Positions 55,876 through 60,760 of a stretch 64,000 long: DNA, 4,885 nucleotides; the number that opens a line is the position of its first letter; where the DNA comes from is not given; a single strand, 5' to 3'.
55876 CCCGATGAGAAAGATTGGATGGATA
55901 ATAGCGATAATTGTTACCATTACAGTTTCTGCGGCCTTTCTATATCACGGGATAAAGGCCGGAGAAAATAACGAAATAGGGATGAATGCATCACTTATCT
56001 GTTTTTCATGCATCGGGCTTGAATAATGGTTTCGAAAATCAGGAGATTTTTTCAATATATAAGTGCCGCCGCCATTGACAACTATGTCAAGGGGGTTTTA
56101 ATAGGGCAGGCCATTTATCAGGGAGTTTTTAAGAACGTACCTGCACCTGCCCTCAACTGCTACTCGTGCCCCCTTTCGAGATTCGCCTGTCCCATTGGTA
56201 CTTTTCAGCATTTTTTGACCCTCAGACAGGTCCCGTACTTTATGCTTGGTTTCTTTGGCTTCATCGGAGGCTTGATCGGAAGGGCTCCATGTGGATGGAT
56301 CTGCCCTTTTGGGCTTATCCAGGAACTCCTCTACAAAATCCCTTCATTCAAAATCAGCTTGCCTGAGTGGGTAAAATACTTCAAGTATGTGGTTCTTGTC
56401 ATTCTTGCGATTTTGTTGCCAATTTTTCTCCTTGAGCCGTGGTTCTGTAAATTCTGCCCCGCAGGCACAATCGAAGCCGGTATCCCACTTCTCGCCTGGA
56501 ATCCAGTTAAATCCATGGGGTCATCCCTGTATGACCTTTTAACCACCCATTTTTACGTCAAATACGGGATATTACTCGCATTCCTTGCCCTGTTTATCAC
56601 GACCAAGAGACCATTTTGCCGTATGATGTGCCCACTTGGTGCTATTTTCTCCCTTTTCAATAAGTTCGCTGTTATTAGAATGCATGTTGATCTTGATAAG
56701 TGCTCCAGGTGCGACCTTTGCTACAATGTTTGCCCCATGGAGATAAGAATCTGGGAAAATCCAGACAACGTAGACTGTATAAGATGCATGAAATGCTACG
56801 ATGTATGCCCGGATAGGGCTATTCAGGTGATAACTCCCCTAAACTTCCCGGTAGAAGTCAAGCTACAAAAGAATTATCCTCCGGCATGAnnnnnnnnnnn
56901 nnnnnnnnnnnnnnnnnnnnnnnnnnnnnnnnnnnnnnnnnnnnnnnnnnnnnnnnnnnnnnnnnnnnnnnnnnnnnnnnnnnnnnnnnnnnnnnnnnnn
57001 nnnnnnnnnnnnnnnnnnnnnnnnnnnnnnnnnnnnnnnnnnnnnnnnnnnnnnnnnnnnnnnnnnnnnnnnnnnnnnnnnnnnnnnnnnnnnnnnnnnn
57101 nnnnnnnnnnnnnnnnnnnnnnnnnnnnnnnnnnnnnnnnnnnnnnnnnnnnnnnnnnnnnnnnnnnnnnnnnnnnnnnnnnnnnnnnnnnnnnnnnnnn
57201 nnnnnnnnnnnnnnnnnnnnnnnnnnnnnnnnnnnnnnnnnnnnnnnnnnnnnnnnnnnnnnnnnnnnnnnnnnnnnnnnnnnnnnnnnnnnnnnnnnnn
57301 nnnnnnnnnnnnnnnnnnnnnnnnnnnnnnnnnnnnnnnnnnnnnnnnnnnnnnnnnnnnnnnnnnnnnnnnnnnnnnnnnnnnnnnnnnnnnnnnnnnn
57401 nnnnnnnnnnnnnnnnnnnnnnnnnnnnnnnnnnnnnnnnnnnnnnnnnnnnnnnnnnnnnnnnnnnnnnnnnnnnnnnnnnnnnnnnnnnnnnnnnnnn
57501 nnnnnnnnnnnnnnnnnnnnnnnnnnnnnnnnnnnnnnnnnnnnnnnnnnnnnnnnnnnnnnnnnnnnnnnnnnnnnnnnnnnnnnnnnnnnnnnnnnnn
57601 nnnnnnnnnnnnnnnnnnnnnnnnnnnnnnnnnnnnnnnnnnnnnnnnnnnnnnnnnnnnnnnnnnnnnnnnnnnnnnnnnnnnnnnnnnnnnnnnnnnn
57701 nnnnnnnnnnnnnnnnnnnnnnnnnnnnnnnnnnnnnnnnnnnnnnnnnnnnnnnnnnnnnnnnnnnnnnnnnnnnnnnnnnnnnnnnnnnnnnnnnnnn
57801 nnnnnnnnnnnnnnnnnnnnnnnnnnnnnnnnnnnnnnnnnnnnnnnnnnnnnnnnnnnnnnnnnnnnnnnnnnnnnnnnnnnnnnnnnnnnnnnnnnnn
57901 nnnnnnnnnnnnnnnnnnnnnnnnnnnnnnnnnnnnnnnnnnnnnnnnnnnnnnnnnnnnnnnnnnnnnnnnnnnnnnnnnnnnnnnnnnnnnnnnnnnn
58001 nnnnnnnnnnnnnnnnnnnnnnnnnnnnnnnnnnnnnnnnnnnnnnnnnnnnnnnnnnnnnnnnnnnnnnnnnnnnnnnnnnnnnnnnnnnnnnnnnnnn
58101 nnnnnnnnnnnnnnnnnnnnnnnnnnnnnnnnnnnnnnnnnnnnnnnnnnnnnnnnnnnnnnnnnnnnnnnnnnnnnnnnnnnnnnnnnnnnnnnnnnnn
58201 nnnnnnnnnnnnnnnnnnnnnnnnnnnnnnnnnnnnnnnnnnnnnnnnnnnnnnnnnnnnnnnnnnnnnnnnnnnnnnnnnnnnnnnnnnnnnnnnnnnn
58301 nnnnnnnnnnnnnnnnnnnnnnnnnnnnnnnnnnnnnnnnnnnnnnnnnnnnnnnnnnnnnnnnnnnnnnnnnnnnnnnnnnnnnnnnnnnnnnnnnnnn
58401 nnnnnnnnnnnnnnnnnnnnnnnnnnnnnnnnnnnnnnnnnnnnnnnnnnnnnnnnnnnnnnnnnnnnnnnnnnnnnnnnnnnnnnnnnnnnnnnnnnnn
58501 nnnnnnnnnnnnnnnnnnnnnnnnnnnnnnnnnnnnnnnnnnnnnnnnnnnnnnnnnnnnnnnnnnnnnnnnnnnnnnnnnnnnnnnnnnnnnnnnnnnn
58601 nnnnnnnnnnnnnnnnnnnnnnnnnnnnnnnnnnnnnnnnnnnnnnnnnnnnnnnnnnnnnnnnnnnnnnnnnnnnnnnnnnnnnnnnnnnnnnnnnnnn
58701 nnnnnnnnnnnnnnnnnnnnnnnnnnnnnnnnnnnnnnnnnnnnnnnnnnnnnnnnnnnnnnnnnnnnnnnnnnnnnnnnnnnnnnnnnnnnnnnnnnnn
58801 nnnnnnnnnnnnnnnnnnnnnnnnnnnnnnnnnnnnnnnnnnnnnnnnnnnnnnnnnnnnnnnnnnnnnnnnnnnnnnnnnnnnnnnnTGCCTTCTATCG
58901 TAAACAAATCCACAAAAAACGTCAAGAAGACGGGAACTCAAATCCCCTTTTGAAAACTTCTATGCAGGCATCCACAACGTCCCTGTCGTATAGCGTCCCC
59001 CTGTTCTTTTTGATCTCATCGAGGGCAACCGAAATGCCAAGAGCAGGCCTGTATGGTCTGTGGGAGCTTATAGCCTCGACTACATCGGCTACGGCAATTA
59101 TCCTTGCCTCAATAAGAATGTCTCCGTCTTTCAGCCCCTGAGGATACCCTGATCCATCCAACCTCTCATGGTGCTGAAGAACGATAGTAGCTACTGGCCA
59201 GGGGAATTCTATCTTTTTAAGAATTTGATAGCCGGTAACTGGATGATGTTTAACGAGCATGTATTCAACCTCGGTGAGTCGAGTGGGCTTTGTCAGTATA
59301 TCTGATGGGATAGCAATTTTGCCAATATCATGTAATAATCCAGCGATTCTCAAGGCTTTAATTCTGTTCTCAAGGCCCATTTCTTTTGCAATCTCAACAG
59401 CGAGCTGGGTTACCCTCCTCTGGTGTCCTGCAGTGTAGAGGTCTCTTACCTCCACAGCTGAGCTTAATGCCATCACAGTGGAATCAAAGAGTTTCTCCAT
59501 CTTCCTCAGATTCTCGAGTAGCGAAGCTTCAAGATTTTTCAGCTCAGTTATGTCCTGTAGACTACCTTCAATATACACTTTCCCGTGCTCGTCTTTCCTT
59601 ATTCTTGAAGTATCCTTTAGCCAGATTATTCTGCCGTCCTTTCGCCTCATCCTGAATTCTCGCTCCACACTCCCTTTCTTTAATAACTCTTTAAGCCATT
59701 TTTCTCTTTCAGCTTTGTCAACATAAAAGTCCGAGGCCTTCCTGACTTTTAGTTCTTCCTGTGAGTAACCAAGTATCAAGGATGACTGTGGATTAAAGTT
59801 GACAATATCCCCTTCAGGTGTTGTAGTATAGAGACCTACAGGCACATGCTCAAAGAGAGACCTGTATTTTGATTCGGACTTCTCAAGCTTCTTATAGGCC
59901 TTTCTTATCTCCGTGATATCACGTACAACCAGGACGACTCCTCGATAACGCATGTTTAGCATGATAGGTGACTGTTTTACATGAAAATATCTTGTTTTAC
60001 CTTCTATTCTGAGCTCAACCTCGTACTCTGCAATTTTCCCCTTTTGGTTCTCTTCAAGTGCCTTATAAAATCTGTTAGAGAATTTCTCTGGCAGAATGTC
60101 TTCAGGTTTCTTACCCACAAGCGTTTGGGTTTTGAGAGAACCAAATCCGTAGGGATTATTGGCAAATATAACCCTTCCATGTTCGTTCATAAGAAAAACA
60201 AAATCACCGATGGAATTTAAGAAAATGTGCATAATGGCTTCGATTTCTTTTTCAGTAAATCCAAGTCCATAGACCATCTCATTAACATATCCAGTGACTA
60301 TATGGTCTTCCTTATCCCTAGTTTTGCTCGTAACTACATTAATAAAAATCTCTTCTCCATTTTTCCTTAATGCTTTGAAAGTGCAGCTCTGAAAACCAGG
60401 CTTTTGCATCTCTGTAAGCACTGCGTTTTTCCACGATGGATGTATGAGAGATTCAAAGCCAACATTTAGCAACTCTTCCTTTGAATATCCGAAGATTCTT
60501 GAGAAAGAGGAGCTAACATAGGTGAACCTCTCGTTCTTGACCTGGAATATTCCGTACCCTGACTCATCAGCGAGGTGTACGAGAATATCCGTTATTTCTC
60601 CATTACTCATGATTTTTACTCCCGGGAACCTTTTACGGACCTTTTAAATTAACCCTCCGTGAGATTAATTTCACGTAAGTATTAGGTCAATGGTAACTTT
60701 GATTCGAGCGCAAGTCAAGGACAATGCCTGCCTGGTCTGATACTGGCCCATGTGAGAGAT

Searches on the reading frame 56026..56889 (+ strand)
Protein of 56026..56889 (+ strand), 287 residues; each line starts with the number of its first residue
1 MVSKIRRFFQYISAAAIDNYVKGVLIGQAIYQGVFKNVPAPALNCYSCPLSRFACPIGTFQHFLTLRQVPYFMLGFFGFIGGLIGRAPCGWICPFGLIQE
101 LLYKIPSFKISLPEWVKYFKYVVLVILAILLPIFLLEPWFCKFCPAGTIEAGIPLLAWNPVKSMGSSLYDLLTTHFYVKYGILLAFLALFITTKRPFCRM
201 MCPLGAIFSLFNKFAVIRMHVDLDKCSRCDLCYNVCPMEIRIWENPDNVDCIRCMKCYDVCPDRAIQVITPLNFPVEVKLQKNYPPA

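Call 76: search_protein_families(library=pfam, proteins=[window:56026-56889:+], max_evalue=0.0001)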
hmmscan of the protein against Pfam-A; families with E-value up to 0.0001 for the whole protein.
window:56026-56889:+ (287 aa): 8 families
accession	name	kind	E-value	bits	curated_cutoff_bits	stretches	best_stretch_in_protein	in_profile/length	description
PF12801.12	Fer4_5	-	8e-18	64.6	22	2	71-113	6-48/48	4Fe-4S binding domain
PF00037.32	Fer4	-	1e-10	41.4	21.1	1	220-239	2-21/24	4Fe-4S binding domain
PF14697.11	Fer4_21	-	5.7e-10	39.6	35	1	198-238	14-53/59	4Fe-4S dicluster domain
PF13237.11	Fer4_10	-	1.1e-07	32.1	25.5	1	219-262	2-53/53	4Fe-4S dicluster domain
PF12838.12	Fer4_7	-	1.1e-06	29.5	27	0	197-239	7-51/52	4Fe-4S dicluster domain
PF13187.11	Fer4_9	-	1.5e-06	28.5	27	1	225-266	1-52/52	4Fe-4S dicluster domain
PF12837.12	Fer4_6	-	3.4e-06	27.2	25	0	219-238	2-21/24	4Fe-4S binding domain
PF12797.12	Fer4_2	-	8.6e-05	22.7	24.5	0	219-237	3-21/22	4Fe-4S binding domain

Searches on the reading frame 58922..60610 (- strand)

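Call 59: search_protein_families(library=pfam, proteins=[window:58922-60610:-], max_evalue=0.00001)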
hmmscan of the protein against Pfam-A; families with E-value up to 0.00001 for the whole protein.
window:58922-60610:- (562 aa): 8 families
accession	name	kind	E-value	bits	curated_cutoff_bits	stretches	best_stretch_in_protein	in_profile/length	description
PF13487.12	HD_5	-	3e-41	141.4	27.2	1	383-545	4-170/170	HD domain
PF13426.13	PAS_9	-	8e-36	122.9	27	3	257-356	1-103/103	PAS domain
PF00989.32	PAS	-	2.6e-26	92.3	22.6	2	248-354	2-113/113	PAS fold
PF08447.18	PAS_3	-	2.6e-24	85.7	25.6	2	270-346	2-83/89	PAS fold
PF01966.28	HD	-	2.6e-23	82.9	22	1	394-513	2-115/116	HD domain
PF08448.16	PAS_4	-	2e-15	57.4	23.1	1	131-235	1-108/110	PAS fold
PF13188.13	PAS_8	-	3e-11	43.2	21.8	0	248-306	2-61/65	PAS domain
PF08668.18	HDOD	-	3.4e-06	27.1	22.9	0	394-482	96-195/196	HDOD domain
